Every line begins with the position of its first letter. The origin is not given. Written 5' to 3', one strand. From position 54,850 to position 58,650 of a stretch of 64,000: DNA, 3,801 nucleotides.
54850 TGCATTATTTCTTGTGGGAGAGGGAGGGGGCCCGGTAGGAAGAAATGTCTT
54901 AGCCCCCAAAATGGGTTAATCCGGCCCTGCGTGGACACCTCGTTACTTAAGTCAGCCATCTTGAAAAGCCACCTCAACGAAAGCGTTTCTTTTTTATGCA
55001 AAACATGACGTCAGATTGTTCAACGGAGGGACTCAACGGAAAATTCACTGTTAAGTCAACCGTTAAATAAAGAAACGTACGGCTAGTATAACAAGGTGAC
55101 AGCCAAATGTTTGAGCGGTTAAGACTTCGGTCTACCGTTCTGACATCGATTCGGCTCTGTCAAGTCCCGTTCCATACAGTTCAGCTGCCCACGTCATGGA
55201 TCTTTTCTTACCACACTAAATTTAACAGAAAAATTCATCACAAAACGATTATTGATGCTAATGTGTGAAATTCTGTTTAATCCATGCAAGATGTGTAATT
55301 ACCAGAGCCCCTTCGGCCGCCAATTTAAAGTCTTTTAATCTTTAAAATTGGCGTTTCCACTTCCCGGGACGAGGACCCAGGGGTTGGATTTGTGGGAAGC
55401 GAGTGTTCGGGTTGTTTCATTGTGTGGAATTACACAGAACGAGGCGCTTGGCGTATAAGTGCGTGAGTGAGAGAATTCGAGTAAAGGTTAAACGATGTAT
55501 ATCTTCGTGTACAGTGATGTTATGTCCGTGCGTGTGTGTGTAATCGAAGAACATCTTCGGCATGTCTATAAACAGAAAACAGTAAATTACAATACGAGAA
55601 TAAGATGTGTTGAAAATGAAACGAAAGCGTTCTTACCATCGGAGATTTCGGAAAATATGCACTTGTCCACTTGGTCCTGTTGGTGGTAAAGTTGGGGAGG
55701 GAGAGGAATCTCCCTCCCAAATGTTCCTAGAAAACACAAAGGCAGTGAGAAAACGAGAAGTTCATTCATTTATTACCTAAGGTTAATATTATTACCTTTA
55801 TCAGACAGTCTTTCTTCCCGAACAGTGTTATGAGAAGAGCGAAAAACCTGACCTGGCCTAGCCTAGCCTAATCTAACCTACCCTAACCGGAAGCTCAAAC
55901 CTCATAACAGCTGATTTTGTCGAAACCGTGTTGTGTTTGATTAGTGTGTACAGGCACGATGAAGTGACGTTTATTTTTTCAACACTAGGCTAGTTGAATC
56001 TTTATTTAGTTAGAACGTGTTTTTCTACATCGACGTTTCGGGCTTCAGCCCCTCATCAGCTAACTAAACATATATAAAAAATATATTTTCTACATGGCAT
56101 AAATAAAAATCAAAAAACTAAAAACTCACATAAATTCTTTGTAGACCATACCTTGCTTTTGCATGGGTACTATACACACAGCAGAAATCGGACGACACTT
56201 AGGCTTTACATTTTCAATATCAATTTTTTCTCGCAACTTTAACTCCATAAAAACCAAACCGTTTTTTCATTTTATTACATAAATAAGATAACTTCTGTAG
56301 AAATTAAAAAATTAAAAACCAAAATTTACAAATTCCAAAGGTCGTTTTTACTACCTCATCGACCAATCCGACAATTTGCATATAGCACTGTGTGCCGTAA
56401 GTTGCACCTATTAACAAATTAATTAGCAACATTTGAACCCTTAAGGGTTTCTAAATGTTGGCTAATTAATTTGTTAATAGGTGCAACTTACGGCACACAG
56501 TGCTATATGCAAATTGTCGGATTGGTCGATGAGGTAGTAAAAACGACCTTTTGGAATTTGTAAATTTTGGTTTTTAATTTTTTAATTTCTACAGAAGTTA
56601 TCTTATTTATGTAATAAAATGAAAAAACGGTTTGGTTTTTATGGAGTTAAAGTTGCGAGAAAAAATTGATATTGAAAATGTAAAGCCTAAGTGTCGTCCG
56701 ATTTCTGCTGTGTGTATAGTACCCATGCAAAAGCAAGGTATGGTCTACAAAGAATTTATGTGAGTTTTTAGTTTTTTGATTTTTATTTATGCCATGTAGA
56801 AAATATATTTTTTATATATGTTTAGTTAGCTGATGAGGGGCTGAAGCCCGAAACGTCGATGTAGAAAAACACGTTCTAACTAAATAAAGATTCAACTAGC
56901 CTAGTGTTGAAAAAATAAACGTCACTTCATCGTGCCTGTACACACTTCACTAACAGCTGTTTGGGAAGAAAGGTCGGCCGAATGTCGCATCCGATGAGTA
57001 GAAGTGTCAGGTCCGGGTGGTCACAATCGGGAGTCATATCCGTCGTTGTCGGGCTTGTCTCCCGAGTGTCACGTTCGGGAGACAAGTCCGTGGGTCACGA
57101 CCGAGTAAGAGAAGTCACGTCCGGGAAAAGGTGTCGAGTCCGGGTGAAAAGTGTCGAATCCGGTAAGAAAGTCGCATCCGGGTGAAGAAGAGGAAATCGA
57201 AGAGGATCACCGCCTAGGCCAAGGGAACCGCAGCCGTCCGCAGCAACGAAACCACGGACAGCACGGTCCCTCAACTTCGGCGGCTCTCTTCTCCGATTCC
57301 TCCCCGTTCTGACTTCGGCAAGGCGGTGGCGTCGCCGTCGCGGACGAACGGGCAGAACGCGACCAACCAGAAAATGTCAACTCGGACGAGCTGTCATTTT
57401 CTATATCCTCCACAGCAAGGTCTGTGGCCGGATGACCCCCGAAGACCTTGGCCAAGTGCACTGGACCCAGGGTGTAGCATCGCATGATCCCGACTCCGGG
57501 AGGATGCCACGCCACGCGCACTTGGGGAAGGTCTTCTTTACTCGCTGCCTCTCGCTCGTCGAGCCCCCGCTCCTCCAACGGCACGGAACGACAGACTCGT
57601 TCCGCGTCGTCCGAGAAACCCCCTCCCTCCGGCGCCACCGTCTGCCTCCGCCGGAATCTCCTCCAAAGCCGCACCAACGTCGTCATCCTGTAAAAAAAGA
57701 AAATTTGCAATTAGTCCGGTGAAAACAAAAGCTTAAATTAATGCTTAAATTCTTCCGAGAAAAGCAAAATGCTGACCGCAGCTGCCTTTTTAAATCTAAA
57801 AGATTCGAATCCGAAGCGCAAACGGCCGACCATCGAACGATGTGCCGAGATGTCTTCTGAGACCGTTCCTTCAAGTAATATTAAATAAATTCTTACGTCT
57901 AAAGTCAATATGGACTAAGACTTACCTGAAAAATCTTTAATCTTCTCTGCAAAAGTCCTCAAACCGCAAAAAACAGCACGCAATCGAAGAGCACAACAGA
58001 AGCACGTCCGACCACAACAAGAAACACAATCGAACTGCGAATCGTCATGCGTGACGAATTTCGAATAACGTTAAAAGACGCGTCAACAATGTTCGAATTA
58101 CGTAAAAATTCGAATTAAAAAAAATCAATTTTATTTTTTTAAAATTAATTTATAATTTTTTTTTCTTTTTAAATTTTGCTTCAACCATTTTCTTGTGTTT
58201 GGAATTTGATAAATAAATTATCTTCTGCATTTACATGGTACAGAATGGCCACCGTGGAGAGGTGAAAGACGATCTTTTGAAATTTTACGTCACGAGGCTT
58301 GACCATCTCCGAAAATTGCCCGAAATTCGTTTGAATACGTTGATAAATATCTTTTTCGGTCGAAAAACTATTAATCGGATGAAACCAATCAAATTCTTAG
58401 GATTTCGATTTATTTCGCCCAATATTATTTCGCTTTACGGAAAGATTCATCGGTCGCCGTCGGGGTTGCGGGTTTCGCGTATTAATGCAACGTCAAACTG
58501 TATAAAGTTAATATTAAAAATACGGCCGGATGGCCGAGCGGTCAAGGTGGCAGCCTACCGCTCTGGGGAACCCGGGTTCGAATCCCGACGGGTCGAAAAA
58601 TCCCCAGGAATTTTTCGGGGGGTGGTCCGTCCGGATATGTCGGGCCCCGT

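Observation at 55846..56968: About 1.06-kb spacer-less near-perfect palindrome next to an interstitial telomeric-repeat tract and a CpG island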

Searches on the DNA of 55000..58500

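Call 9: search_rna_families(source=window, start=55000, end=58500, threshold=evalue, max_evalue=5)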
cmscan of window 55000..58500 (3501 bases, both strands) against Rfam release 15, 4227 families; matches with E-value up to 5: 7.
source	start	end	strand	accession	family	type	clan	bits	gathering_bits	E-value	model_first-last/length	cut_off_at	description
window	56377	56511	+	RF03940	MIR9563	Gene; miRNA;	-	81.2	90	4.3e-16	1-127/127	no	MIR9563 microRNA precursor family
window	56377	56511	-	RF03940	MIR9563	Gene; miRNA;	-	79.4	90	1.2e-15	1-127/127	no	MIR9563 microRNA precursor family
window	56390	56499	+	RF03495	mir-968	Gene; miRNA;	-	37.4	88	7.5e-05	1-79/79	no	mir-968 microRNA precursor family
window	56389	56498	-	RF03495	mir-968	Gene; miRNA;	-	36.2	88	0.00015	1-79/79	no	mir-968 microRNA precursor family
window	57976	58164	+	RF02863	sRNA_2410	Gene; sRNA;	-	24.9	61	0.35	1-196/196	no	Enterococcus sRNA 2410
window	55217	55286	+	RF00693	mir-147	Gene; miRNA;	-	19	57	2.2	1-78/78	no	mir-147 microRNA precursor family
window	57123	57237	-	RF01974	H19_3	Gene; lncRNA;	-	18.5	46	2.6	1-116/116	no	H19 conserved region 3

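Call 18: search_rna_families(source=window, start=56790, end=56930, threshold=evalue, max_evalue=10, show_alignments=4)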
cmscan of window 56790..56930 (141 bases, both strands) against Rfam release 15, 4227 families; matches with E-value up to 10: 3.
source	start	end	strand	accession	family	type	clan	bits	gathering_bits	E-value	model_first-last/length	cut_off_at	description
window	56790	56817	-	RF01254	snR34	Gene; snRNA; snoRNA; HACA-box;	CL00042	14.9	39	5.5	1-28/206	3'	Small nucleolar RNA snR34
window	56790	56904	-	RF01476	rliF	Gene; sRNA;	-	14.5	60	2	1-93/220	3'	Listeria sRNA rliF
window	56790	56877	-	RF02742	Rev72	Gene; antisense;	-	6.9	289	4.1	128-217/426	3'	Soft rot Enterobacteriaceae Rev 72 asRNA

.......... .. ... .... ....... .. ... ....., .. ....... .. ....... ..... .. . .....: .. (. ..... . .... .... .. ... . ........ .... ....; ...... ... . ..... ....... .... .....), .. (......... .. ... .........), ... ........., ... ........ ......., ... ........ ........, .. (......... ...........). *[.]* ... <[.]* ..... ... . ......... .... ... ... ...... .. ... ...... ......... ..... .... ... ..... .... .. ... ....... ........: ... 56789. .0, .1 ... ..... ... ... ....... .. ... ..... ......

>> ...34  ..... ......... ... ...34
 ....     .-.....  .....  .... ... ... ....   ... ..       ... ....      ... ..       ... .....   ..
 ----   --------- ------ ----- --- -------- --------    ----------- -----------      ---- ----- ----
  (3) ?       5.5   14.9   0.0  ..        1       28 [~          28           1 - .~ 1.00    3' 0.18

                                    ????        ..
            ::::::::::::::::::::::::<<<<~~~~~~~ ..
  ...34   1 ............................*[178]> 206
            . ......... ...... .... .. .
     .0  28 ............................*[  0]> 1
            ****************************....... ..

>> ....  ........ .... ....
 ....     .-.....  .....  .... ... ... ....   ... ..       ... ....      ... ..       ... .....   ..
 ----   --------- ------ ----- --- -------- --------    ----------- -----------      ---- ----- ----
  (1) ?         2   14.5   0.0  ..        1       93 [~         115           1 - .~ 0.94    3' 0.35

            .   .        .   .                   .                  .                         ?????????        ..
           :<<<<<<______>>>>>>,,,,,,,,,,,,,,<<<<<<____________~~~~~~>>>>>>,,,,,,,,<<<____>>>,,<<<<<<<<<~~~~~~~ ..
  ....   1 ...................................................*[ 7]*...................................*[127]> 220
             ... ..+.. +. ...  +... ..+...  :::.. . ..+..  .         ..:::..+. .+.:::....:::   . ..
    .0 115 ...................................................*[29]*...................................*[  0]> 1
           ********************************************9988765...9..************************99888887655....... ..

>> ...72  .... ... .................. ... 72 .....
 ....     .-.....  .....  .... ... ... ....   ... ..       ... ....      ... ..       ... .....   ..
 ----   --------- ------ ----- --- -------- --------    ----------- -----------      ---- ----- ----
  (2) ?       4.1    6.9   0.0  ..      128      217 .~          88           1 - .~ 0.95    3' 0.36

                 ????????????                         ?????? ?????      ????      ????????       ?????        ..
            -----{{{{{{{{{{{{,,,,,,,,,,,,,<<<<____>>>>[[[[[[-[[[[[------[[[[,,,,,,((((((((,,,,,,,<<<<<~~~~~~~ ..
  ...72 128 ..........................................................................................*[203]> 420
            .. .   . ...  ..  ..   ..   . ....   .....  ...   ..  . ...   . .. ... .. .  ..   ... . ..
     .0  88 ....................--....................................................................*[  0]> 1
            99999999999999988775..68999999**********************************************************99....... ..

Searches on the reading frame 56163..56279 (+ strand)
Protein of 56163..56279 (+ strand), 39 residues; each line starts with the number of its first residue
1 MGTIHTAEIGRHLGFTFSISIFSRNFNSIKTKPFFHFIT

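Call 27: find_encoding_contigs(protein=window:56163-56279:+, flank=5000, max_places=10)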
Protein seq(39 aa) (39 aa): no gene with exactly this product is on record in the collection.

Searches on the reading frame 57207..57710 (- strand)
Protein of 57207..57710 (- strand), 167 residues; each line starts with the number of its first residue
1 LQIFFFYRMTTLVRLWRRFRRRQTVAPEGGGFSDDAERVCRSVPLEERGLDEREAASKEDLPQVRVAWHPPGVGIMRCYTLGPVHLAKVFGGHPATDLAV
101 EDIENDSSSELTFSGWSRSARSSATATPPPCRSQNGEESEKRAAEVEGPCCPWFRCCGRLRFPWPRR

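Call 12: search_protein_families(library=pfam, proteins=[window:57207-57710:-], max_evalue=0.01)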
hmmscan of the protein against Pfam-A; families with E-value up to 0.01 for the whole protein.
window:57207-57710:- (167 aa): 0 families

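Call 33: find_encoding_contigs(protein=window:57210-57686:-, flank=5000, max_places=10)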
Protein seq(159 aa) (159 aa): no gene with exactly this product is on record in the collection.

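Call 34: find_encoding_contigs(protein=window:57210-57710:-, flank=5000, max_places=10)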
Protein seq(167 aa) (167 aa): no gene with exactly this product is on record in the collection.
